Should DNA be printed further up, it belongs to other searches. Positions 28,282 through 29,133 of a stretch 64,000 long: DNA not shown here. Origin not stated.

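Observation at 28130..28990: RelE/ParE toxin fused to an unknown ~95 aa C-terminal domain, with an upstream acidic mini-protein and a consensus promoter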

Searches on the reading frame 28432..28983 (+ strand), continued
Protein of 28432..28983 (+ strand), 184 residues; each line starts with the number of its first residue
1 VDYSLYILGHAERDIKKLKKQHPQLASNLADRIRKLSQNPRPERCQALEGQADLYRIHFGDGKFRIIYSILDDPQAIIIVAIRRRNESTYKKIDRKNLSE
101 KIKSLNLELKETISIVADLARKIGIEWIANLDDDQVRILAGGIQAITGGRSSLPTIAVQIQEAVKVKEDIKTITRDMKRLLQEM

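Call 60: find_encoding_contigs(protein=P0021, flank=2000, max_places=2)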
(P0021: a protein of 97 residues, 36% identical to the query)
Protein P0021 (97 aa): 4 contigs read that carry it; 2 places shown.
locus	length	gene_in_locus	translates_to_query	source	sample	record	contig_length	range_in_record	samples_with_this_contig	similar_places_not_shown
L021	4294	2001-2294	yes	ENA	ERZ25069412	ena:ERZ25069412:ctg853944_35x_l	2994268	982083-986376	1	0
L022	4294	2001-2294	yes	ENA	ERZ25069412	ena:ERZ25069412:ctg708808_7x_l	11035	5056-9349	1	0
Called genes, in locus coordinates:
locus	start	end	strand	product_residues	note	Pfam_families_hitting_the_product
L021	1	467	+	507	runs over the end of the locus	PF00590:TP_methylase, PF02602:HEM4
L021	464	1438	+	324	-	PF00490:ALAD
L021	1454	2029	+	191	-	-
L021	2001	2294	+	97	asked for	PF05016:ParE_toxin (weak)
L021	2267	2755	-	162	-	PF00717:Peptidase_S24 (weak), PF10502:Peptidase_S26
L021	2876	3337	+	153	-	PF09055:Sod_Ni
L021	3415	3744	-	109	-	PF12973:Cupin_7 (weak), PF00190:Cupin_1 (weak), PF02311:AraC_binding (weak), PF07883:Cupin_2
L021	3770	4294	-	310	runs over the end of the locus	PF02558:ApbA, PF08546:ApbA_C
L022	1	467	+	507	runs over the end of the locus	PF00590:TP_methylase, PF02602:HEM4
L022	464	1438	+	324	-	PF00490:ALAD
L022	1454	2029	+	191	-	-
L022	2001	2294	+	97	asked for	PF05016:ParE_toxin (weak)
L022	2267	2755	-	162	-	PF00717:Peptidase_S24 (weak), PF10502:Peptidase_S26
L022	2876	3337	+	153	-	PF09055:Sod_Ni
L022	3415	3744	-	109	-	PF12973:Cupin_7 (weak), PF00190:Cupin_1 (weak), PF02311:AraC_binding (weak), PF07883:Cupin_2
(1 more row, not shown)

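Call 61: find_encoding_contigs(protein=P0024, flank=2000, max_places=2)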
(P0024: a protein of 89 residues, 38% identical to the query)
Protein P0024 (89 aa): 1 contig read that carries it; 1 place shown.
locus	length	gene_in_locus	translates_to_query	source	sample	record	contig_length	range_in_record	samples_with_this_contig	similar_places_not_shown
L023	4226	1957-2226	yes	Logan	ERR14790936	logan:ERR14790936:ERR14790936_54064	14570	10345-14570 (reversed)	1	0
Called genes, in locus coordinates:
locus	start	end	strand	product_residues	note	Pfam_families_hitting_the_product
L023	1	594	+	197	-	?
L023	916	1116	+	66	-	PF10049:DUF2283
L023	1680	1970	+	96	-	-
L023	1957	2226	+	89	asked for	PF05016:ParE_toxin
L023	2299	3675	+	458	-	PF00149:Metallophos, PF12850:Metallophos_2 (faint)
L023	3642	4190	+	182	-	PF00583:Acetyltransf_1, PF13673:Acetyltransf_10 (weak), PF13508:Acetyltransf_7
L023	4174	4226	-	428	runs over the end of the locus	PF05977:MFS_3, PF07690:MFS_1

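Call 79: search_protein_families(library=padloc, proteins=[window:28432-28983:+], max_evalue=1)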
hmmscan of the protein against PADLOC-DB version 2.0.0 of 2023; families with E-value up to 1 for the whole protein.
window:28432-28983:+ (184 aa): 0 families

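Call 80: search_protein_families(library=phrogs, proteins=[window:28432-28983:+], max_evalue=1)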
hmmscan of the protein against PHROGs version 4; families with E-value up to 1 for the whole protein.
window:28432-28983:+ (184 aa): 5 families
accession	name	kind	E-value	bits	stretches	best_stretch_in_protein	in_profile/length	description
phrog_1213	-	moron, auxiliary metabolic gene and host takeover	6.4e-14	53.3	1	5-90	5-87/88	RelE-like toxin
phrog_2455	-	unknown function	1.1e-05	26.7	1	3-90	3-96/99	-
phrog_2523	-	unknown function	0.0023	19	1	7-92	7-92/108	-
phrog_5232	-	moron, auxiliary metabolic gene and host takeover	0.076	13.9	1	24-86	34-90/97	toxin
phrog_21707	-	unknown function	0.14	13.5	0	17-56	22-61/102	-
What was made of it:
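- On RelE/ParE superfamily toxin (Pfam PF05016; BECR fold): PHROG 1213 'RelE-like toxin' E 6.4e-14 (call 80).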

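Call 81: find_related_loci(query=A5, collection=metagenome_contigs, flank=1500)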
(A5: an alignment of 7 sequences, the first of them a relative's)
Query A5 (184 aa) in metagenome_contigs; peptide patterns used: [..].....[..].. (x = any residue, [..] = any of these).
23 stretches matched a pattern; 9 encode a relative of the query (tblastn E <= 1e-3); 9 distinct loci.
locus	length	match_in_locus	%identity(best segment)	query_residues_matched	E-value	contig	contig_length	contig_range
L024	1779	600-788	37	30-91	1e-7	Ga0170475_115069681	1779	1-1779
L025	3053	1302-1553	32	3-90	1e-7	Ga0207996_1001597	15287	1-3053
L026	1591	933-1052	50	48-91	2e-7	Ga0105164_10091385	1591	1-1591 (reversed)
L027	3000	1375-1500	36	48-91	3e-6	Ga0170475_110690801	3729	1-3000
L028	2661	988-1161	36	32-90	6e-6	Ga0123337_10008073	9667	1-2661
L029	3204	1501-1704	31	11-93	9e-6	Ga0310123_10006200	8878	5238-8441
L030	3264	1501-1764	23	1-91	2e-5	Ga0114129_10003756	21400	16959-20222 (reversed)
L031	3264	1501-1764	23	1-91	2e-5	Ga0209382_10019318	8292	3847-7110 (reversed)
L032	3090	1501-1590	40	62-91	3e-5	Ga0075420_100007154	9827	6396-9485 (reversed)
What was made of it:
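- Tried and rejected: The metagenome contig scan returned only canonical-length relatives (call 81).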

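Call 84: fold_search(model_id=the predicted structure, library=viral)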
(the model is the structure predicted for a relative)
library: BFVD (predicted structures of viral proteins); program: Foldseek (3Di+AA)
matches with E <= 10: 917; with E <= 0.001: 2
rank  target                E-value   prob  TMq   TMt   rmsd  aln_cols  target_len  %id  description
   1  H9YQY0                4.4e-05  1.00  0.42  0.75   2.2        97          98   29  (no name in the UniProt tables at hand)
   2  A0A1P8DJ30            2.5e-04  1.00  0.43  0.61   4.3       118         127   21  (no name in the UniProt tables at hand)
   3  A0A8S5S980            2.4e-02  0.90  0.28  0.38   6.6       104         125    8  Uncharacterized protein [Phage sp. ctGns7]
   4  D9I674                5.2e-02  0.85  0.26  0.40   9.8       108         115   13  Uncharacterized protein [Acinetobacter phage 133]
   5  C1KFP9                5.2e-02  0.23  0.24  0.23  26.8       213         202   14  Uncharacterized protein [Lactobacillus phage Lb338-1]
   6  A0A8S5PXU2            6.6e-02  0.12  0.16  0.12  50.8       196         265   16  Chromosome segregation ATPase [Siphoviridae sp. ct2vX3]
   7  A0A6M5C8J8            1.1e-01  0.82  0.35  0.47   4.7       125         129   10  (no name in the UniProt tables at hand)
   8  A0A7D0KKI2            1.2e-01  0.20  0.27  0.25  22.3       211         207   12  (no name in the UniProt tables at hand)
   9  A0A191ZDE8            1.2e-01  0.13  0.19  0.10  26.2       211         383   13  (no name in the UniProt tables at hand)
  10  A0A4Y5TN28            1.4e-01  0.11  0.17  0.18  14.5       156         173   13  (no name in the UniProt tables at hand)
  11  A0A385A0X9            1.4e-01  0.11  0.18  0.09  17.7       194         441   11  (no name in the UniProt tables at hand)
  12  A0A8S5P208            1.6e-01  0.16  0.14  0.30  18.3        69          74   16  Alpha-aminoadipate carrier protein [Myoviridae sp. ctegP15]
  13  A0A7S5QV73            1.6e-01  0.13  0.16  0.19  15.2       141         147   16  (no name in the UniProt tables at hand)
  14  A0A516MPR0            1.7e-01  0.10  0.14  0.18  27.8       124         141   12  (no name in the UniProt tables at hand)
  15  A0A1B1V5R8            1.7e-01  0.08  0.17  0.10  22.1       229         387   10  Hoar (Fragment) [Malacosoma sp. alphabaculovirus]
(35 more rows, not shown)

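Call 89: find_encoding_contigs(protein=P0012, flank=3000, max_places=2)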
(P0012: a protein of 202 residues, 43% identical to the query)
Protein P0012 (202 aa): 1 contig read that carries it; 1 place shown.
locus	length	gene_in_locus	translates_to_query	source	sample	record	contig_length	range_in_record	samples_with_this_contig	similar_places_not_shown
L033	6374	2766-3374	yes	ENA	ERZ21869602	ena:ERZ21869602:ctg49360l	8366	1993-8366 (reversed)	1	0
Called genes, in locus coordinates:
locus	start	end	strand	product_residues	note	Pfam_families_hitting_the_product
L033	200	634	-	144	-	PF00075:RNase_H, PF13456:RVT_3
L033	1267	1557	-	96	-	-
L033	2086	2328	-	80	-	-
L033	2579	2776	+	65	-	-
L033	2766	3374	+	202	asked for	-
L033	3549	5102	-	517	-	PF00501:AMP-binding, PF13193:AMP-binding_C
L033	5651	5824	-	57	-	-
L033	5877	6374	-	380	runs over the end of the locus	PF00106:adh_short (weak), PF01073:3Beta_HSD (weak), PF03435:Sacchrp_dh_NADP, PF13460:NAD_binding_10 (weak), PF16653:Sacchrp_dh_C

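Call 90: find_encoding_contigs(protein=P0013, flank=3000, max_places=2)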
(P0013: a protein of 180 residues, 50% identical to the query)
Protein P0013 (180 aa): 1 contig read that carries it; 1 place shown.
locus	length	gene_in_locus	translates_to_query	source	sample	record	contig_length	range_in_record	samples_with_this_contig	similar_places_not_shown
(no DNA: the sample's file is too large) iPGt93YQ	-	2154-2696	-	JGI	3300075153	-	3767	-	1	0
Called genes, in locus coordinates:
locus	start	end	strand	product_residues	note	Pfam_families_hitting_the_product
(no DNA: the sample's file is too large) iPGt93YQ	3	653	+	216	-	?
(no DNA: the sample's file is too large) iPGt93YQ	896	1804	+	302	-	-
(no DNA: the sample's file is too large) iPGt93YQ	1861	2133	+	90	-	-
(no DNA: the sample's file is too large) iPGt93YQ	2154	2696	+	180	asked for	PF05016:ParE_toxin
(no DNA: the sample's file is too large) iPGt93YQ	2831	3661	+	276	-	PF00561:Abhydrolase_1, PF12146:Hydrolase_4, PF12697:Abhydrolase_6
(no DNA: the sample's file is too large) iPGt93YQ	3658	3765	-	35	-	?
